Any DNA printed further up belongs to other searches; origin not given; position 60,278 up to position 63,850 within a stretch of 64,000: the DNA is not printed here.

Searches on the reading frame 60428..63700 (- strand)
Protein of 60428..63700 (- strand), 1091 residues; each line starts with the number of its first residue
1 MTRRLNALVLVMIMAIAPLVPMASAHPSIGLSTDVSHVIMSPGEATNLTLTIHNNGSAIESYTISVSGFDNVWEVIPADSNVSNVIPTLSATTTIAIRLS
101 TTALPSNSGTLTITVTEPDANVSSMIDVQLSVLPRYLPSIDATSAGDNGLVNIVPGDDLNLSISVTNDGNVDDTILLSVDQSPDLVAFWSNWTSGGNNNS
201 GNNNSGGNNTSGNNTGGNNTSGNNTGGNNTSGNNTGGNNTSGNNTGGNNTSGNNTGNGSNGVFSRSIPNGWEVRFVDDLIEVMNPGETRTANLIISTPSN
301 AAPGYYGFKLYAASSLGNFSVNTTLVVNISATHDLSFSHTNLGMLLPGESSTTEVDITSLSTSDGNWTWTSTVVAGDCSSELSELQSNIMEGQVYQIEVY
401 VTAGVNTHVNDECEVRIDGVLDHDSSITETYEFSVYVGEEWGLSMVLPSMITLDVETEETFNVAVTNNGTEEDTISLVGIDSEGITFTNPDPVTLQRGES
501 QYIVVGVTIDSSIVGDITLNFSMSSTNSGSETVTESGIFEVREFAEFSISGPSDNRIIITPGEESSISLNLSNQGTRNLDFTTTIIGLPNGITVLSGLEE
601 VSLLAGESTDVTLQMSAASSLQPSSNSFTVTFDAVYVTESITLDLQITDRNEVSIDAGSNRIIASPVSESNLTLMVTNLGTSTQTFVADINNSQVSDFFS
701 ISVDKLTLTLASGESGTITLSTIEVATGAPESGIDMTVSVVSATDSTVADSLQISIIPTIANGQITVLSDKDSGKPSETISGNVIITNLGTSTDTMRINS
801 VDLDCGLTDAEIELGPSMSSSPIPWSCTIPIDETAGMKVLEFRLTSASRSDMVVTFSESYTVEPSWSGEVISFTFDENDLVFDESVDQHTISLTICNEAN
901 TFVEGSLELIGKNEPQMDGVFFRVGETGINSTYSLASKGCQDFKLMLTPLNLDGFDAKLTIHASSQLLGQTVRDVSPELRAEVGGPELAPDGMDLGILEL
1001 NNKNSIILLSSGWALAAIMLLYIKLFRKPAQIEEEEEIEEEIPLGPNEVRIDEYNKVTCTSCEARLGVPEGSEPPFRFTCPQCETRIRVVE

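Call 19: search_protein_families(library=pfam, proteins=[window:60428-63700:-], max_evalue=0.01)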
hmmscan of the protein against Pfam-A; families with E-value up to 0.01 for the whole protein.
window:60428-63700:- (1091 aa): 5 families
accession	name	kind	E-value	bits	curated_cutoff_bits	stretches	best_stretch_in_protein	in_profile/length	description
PF10633.15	NPCBM_assoc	-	4.6e-12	46.4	24.4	1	260-312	23-75/78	NPCBM-associated, NEW3 domain of alpha-galactosidase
PF11614.14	FixG_C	-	5.2e-09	36.7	25.6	0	49-119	36-106/119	IG-like fold at C-terminal of FixG, putative oxidoreductase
PF23619.1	Ig_VWA7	-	3.8e-06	27.5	27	0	38-133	10-103/104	VWA7 Ig-like domain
PF23548.1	Zn_ribbon_FGT1_2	-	1.5e-05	24.9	27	1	1056-1089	2-32/35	FORGETTER1 second zinc ribbon domain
PF22067.2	Cep192_D3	-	0.0058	17.2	27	0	560-627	14-79/99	Cep192 domain 3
